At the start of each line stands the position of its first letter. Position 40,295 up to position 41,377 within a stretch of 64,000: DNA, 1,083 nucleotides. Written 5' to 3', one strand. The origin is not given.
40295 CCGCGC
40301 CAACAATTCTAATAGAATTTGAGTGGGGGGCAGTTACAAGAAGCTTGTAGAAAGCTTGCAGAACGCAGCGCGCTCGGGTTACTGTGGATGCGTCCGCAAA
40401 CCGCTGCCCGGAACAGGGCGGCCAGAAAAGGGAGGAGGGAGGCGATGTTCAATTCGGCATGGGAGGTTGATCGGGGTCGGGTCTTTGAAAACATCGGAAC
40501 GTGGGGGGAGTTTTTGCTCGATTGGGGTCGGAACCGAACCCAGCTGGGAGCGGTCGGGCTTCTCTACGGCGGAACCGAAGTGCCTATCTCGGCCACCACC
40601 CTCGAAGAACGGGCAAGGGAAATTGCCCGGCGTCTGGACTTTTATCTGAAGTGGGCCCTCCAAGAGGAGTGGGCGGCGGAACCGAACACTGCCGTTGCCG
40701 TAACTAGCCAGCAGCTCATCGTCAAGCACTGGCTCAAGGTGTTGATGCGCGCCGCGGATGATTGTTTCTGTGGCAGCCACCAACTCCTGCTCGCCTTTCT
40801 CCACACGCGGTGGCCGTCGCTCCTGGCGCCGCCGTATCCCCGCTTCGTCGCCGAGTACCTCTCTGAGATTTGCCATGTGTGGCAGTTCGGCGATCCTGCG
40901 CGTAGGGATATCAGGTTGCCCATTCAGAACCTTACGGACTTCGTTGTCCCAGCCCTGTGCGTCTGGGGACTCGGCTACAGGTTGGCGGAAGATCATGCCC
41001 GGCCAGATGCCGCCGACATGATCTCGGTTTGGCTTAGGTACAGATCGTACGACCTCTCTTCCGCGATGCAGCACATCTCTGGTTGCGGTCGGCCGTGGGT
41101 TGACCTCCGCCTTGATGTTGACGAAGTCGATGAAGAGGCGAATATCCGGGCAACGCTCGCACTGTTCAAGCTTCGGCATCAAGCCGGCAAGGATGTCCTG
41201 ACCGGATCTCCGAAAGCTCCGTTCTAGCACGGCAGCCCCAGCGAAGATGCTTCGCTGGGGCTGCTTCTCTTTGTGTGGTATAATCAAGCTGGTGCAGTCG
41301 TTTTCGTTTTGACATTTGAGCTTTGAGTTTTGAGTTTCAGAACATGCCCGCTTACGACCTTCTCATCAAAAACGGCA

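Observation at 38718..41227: Two divergent high-GC genes of unknown function inserted into the mraY-murD cell-wall cluster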

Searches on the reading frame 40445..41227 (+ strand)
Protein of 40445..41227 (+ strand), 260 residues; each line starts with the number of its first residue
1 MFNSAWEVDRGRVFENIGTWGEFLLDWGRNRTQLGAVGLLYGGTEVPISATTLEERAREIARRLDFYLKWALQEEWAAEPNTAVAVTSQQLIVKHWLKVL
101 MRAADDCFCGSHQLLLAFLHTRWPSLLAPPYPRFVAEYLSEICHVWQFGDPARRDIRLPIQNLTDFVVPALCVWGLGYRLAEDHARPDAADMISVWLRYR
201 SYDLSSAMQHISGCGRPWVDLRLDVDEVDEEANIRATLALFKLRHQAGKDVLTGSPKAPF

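Call 4: search_protein_families(library=pfam, proteins=[window:40445-41224:+], max_evalue=0.1)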
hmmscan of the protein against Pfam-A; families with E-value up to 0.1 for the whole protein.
seq(260 aa): 0 families

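Call 5: search_protein_families(library=padloc, proteins=[window:40445-41227:+], max_evalue=1)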
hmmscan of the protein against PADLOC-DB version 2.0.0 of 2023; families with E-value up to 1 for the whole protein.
window:40445-41227:+ (260 aa): 0 families

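Call 6: search_protein_families(library=ncbifam, proteins=[window:40445-41227:+], max_evalue=1)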
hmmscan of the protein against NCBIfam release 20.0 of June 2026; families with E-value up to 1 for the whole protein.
window:40445-41227:+ (260 aa): 0 families

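Call 7: search_protein_families(library=phrogs, proteins=[window:40445-41227:+], max_evalue=1)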
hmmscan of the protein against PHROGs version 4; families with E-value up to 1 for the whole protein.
window:40445-41227:+ (260 aa): 0 families

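Call 10: find_homologous_proteins(query=window:40445-41227:+, max_evalue=0.001)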
Query window:40445-41227:+ (260 aa): 9 proteins with E <= 0.001 among 1494 candidates.
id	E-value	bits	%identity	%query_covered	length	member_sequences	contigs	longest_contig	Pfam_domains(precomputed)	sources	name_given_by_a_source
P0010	8.4e-178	607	100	100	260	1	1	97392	-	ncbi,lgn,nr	ncbi:hypothetical protein HYZ80_01695 [Candidatus Parcubacteria bacterium]|nr:hypothetical protein [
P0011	1.2e-136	472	81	100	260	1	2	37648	-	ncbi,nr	ncbi:hypothetical protein HYW67_02315 [Candidatus Parcubacteria bacterium]|nr:hypothetical protein [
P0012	8.2e-33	132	36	94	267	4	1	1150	-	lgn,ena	-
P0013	3.5e-31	126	35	99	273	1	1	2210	-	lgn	-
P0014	2.0e-29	121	35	95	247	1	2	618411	-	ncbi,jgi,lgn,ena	ncbi:MAG: hypothetical protein WCT08_05895 [Patescibacteria group bacterium]|jgi:hypothetical protei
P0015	2.4e-29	120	35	91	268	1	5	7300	-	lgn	-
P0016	1.1e-27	115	33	95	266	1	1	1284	-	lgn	-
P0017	6.5e-26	109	36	89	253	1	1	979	-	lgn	-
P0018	3.4e-25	107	34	97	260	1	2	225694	-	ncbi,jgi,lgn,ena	-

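Call 12: find_encoding_contigs(protein=P0014, flank=8000, max_places=3)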
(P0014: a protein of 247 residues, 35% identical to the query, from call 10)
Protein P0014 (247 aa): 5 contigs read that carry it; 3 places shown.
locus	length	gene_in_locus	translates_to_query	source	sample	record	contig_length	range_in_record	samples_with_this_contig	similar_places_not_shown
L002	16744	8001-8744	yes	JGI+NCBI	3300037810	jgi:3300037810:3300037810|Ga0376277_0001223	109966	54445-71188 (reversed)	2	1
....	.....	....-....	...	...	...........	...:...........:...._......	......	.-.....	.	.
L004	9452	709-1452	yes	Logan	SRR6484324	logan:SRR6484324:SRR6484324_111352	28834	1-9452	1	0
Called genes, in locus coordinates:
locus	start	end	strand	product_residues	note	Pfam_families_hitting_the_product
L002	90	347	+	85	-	-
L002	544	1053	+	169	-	-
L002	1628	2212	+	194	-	PF00578:AhpC-TSA, PF08534:Redoxin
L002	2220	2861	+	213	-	PF09335:VTT_dom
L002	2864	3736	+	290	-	PF00294:PfkB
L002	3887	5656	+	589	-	PF01807:Zn_ribbon_DnaG, PF08275:DNAG_N, PF01751:Toprim, PF13662:Toprim_4, PF13155:Toprim_2, PF10410:DnaB_bind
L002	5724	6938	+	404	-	PF00140:Sigma70_r1_2, PF04542:Sigma70_r2, PF04539:Sigma70_r3, PF04545:Sigma70_r4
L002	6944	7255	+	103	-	-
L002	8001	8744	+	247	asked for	-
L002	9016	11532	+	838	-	PF00690:Cation_ATPase_N, PF00122:E1-E2_ATPase, PF00702:Hydrolase, PF13246:Cation_ATPase, PF00689:Cation_ATPase_C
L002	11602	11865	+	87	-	-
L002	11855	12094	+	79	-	-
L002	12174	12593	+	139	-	PF00892:EamA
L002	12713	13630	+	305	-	PF00005:ABC_tran, PF02463:SMC_N (faint), PF13175:AAA_15 (faint), PF13304:AAA_21 (weak), PF13732:DrrA1-3_C (weak)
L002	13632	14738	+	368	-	PF12698:ABC2_membrane_3, PF01061:ABC2_membrane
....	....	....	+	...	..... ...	-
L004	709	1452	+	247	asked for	-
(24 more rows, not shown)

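Call 13: find_encoding_contigs(protein=P0018, flank=8000, max_places=3)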
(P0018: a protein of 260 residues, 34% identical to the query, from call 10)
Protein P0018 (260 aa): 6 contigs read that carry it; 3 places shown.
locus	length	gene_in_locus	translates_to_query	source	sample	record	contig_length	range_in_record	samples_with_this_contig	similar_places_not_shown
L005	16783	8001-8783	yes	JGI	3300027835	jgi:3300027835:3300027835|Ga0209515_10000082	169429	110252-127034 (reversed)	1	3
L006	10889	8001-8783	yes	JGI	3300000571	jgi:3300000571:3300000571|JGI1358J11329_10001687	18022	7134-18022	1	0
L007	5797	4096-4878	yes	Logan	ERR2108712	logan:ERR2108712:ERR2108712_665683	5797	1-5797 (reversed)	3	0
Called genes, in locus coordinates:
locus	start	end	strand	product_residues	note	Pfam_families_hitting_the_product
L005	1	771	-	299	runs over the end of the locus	PF00551:Formyl_trans_N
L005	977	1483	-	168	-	PF01327:Pep_deformylase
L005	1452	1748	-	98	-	-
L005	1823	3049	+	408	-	PF22694:CtpB_N-like, PF00595:PDZ, PF13180:PDZ_2 (weak), PF17820:PDZ_6, PF03572:Peptidase_S41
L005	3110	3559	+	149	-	PF01281:Ribosomal_L9_N, PF03948:Ribosomal_L9_C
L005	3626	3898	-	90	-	PF01016:Ribosomal_L27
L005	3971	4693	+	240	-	PF13482:RNase_H_2, PF10108:DNA_pol_B_exo2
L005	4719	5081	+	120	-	PF05635:23S_rRNA_IVP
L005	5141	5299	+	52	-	-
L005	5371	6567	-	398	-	PF00704:Glyco_hydro_18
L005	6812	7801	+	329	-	PF03405:FA_desaturase_2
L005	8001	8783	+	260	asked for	-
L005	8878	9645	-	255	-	-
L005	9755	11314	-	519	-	PF01225:Mur_ligase, PF08245:Mur_ligase_M, PF02875:Mur_ligase_C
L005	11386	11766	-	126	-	-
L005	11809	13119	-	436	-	PF28231:STB2_C (faint), PF01551:Peptidase_M23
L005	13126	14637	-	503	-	PF00749:tRNA-synt_1c, PF19269:Anticodon_2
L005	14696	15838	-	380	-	PF03033:Glyco_transf_28, PF02684:LpxB (weak), PF04101:Glyco_tran_28_C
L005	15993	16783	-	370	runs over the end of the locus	PF01098:FTSW_RODA_SPOVE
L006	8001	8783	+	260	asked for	-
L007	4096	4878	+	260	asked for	-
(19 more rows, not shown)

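Call 40: search_solved_structures(query=A3, max_evalue=10)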
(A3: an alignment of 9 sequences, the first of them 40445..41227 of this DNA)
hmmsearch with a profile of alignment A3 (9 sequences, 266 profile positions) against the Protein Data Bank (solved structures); distinct sequences matched with E-value up to 10: 1.
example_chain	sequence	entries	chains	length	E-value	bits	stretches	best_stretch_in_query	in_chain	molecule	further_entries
9ayr_C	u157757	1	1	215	0.62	12.2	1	185-260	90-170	GTP-binding protein YPT6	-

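Call 41: predict_structure(alignment_id=A3)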
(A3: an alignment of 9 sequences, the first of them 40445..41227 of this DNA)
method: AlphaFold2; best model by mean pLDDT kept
length: 260 residues; sequences in the alignment: 9
mean_pLDDT: 80.0   pTM: 0.80
mean pLDDT of the five models: 80.0, 79.9, 78.1, 74.4, 72.9
residues with pLDDT >= 90: 85; 70-90: 115; 50-70: 42; < 50: 18
segments of 3 or more residues with pLDDT < 50: 1-12, 255-260
pLDDT, mean of each block of 10 residues (from residue 1): 39 65 88 84 89 91 94 70 92 93 79 95 88 91 85 69 92 88 79 91 82 57 64 87 80 48
secondary structure, 60 per line:
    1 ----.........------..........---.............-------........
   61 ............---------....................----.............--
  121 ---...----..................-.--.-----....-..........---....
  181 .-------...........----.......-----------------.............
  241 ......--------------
elements in order: H5-13 H20-29 H33-45 H53-72 H82-101 H106-118 H131-148 H159-162 H164-173 H177-181 H189-199 H204-210 H228-246

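Call 66: find_homologous_proteins(query=A3, max_evalue=0.001)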
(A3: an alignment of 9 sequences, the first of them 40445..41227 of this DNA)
Query A3 (9 sequences) (260 aa, profile of the alignment): 33 proteins with E <= 0.001 among 7488 candidates.
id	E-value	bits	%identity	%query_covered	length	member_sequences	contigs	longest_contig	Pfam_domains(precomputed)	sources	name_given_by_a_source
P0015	6.2e-116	404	35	91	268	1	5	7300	-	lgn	-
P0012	3.5e-108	379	36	94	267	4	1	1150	-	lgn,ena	-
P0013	1.6e-107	377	35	99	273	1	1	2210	-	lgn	-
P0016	2.4e-107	376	33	95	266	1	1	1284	-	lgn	-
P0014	6.8e-104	365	35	95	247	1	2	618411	-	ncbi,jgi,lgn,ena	ncbi:MAG: hypothetical protein WCT08_05895 [Patescibacteria group bacterium]|jgi:hypothetical protei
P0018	1.2e-103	364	34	97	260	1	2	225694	-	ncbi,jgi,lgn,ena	-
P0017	4.2e-102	359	36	89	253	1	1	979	-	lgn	-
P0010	1.2e-98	347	100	100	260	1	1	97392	-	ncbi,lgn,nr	ncbi:hypothetical protein HYZ80_01695 [Candidatus Parcubacteria bacterium]|nr:hypothetical protein [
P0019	8.3e-98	345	36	96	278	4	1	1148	-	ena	-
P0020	1.7e-97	344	35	89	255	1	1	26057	-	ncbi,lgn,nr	ncbi:MAG: hypothetical protein PHE52_00825 [Candidatus Pacebacteria bacterium]|nr:hypothetical prote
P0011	9.8e-97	341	81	100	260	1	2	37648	-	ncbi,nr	ncbi:hypothetical protein HYW67_02315 [Candidatus Parcubacteria bacterium]|nr:hypothetical protein [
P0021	2.3e-94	333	36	89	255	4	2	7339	-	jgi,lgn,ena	-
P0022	2.3e-91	324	37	94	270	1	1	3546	-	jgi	-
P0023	1.3e-88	315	33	93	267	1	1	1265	-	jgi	-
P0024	1.6e-88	314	36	97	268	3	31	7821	-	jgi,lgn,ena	-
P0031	2.9e-78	281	35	92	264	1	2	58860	-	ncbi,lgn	-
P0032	4.6e-78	280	33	95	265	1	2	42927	-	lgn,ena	-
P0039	1.4e-57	213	30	80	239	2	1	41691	-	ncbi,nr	ncbi:MAG: hypothetical protein HY432_00835 [Candidatus Liptonbacteria bacterium]|nr:hypothetical pro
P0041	7.9e-34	135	32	80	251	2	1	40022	-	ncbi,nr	ncbi:MAG: hypothetical protein Q7S09_05665 [bacterium]|nr:hypothetical protein [bacterium]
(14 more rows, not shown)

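Call 68: find_encoding_contigs(protein=P0031, flank=6000, max_places=1)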
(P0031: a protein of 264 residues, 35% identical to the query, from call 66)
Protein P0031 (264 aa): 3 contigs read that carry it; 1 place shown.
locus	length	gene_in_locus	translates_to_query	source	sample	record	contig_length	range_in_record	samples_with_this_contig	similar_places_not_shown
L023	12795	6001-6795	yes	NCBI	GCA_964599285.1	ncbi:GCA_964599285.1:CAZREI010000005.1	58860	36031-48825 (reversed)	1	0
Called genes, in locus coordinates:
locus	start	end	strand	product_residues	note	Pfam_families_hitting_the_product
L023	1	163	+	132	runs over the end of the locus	PF00072:Response_reg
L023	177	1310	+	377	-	PF00989:PAS, PF13426:PAS_9, PF08447:PAS_3 (weak), PF00512:HisKA, PF02518:HATPase_c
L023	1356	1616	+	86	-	-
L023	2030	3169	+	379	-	PF00586:AIRS, PF02769:AIRS_C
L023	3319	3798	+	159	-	PF03473:MOSC (weak)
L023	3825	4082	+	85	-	-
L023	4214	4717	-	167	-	PF20106:DUF6496 (weak)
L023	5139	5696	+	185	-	PF01862:PvlArgDC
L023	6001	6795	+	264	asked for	-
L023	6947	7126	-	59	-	-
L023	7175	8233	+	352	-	PF00817:IMS, PF21999:IMS_HHH_1, PF11799:IMS_C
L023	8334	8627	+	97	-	-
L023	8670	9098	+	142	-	PF00903:Glyoxalase, PF22677:Ble-like_N (weak)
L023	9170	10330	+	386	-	PF02518:HATPase_c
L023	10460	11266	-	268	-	PF01061:ABC2_membrane, PF12698:ABC2_membrane_3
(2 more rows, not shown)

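Call 69: find_encoding_contigs(protein=P0039, flank=6000, max_places=1)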
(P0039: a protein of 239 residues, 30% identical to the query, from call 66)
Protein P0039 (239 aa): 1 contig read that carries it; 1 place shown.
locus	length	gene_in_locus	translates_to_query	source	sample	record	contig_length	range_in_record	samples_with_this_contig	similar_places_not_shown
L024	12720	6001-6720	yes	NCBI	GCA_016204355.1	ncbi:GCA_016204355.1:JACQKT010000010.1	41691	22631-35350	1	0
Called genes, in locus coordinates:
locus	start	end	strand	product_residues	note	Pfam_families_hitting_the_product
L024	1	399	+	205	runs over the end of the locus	PF01693:Cauli_VI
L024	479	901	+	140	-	-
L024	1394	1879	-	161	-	-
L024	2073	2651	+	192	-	PF02245:Pur_DNA_glyco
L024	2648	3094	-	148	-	PF02308:MgtC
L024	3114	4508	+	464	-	PF01336:tRNA_anti-codon, PF00152:tRNA-synt_2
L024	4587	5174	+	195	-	PF00334:NDK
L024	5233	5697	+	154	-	PF00293:NUDIX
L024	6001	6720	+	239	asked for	-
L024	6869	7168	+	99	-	PF05901:Excalibur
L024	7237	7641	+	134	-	-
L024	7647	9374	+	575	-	PF02518:HATPase_c (weak), PF13589:HATPase_c_3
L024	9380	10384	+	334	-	PF00145:DNA_methylase, PF09445:Methyltransf_15 (weak)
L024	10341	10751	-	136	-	PF03852:Vsr, PF04480:DUF559 (faint)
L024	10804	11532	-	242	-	PF03462:PCRF, PF00472:RF-1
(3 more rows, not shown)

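Call 70: find_encoding_contigs(protein=P0041, flank=6000, max_places=1)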
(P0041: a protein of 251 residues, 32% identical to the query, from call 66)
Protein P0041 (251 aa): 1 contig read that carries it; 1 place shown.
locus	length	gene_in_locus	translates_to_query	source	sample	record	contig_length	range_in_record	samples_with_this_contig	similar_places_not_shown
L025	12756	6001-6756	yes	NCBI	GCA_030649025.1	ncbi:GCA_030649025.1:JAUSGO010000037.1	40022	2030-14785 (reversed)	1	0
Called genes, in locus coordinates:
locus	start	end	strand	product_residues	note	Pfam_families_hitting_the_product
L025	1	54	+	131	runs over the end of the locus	PF18895:T4SS_pilin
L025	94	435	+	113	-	PF18895:T4SS_pilin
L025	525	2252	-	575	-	PF12229:PG_binding_4, PF04294:VanW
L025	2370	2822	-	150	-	PF17886:ArsA_HSP20 (faint), PF00011:HSP20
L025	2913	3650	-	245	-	PF13367:PrsW-protease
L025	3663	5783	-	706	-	PF00133:tRNA-synt_1, PF09334:tRNA-synt_1g, PF13603:tRNA-synt_1_2, PF09334:tRNA-synt_1g, PF00133:tRNA-synt_1, PF08264:Anticodon_1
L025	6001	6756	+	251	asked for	-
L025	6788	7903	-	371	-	PF00814:TsaD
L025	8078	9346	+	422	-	PF00493:MCM (weak), PF01078:Mg_chelatase (faint), PF07724:AAA_2, PF13401:AAA_22 (faint), PF00004:AAA, PF07728:AAA_5 (weak), PF10431:ClpB_D2-small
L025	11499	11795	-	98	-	-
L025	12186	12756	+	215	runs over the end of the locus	-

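Call 71: find_encoding_contigs(protein=P0020, flank=6000, max_places=1)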
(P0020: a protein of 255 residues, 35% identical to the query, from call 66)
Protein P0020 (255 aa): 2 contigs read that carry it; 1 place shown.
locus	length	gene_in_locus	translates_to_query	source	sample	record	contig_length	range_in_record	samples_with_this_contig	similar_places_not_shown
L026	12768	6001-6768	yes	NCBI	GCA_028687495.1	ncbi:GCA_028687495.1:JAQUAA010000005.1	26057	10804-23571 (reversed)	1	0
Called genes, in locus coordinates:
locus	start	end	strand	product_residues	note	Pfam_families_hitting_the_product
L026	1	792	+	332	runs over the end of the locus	PF00781:DAGK_cat, PF19279:YegS_C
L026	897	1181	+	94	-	PF00708:Acylphosphatase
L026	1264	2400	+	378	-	PF01702:TGT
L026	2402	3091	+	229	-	-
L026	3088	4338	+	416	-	PF00070:Pyr_redox (faint), PF00890:FAD_binding_2 (weak), PF01134:GIDA (faint), PF01266:DAO (faint), PF01494:FAD_binding_3 (faint), PF03486:HI0933_like, PF12831:FAD_oxidored, PF22780:HI0933_like_1st, +1 more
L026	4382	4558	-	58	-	PF23477:zf_Tbcl_2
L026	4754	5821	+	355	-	PF01926:MMR_HSR1, PF02421:FeoB_N (weak), PF06071:YchF-GTPase_C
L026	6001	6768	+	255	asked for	-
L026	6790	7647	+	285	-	-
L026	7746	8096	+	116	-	PF06262:Zincin_1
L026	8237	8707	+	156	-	PF03073:TspO_MBR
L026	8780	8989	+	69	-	-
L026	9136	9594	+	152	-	-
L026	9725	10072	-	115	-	-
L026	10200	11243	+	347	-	PF27126:NmeDI_C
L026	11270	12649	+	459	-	PF01826:TIL (faint), PF19202:DUF5874 (weak)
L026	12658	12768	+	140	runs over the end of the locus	-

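Call 83: find_encoding_contigs(protein=P0032, flank=6000, max_places=2)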
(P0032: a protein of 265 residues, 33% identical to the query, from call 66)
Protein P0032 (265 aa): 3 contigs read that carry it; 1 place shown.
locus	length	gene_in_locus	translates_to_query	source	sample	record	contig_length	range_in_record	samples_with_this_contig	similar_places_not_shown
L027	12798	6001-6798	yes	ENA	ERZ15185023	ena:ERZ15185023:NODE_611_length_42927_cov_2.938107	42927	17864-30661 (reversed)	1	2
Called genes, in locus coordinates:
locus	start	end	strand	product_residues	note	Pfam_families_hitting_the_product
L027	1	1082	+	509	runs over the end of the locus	PF12072:RNase_Y_N, PF00013:KH_1, PF08668:HDOD (faint), PF01966:HD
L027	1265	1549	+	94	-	PF18291:HU-HIG, PF00216:Bac_DNA_binding, PF18175:HU-CCDC81_bac_2 (weak)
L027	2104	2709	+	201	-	-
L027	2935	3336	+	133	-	-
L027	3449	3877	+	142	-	PF00583:Acetyltransf_1, PF13673:Acetyltransf_10, PF13508:Acetyltransf_7, PF14542:Acetyltransf_CG (weak)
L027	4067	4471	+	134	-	-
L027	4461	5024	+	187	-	-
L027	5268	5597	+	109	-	PF00085:Thioredoxin, PF13098:Thioredoxin_2, PF13899:Thioredoxin_7 (weak)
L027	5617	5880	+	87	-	PF02943:FeThRed_B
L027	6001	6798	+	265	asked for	-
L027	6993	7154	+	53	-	-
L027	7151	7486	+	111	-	-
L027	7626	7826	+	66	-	-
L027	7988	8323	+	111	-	-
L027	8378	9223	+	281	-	PF13399:LytR_C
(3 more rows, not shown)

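Call 103: search_dna_similar(query=window:40445-41227:+, collection=phages, mode=protein, max_evalue=0.001, max_rows=10)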
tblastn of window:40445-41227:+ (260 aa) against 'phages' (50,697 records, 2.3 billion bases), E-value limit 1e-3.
No match.

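Call 107: search_protein_families(library=pfam, proteins=[L005:8878-9645:-, L026:6790-7647:+, L005:11386-11766:-], max_evalue=0.01)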
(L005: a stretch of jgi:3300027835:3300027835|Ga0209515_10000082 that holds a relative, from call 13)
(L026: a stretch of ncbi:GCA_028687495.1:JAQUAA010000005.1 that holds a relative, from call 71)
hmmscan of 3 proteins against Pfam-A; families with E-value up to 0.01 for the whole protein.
L005:8878-9645:- (255 aa): 1 family
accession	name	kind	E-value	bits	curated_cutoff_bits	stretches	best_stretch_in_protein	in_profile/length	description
PF12705.13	PDDEXK_1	-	0.0019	18.6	22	1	103-167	110-177/247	PD-(D/E)XK nuclease superfamily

L026:6790-7647:+ (285 aa): 0 families

L005:11386-11766:- (126 aa): 0 families
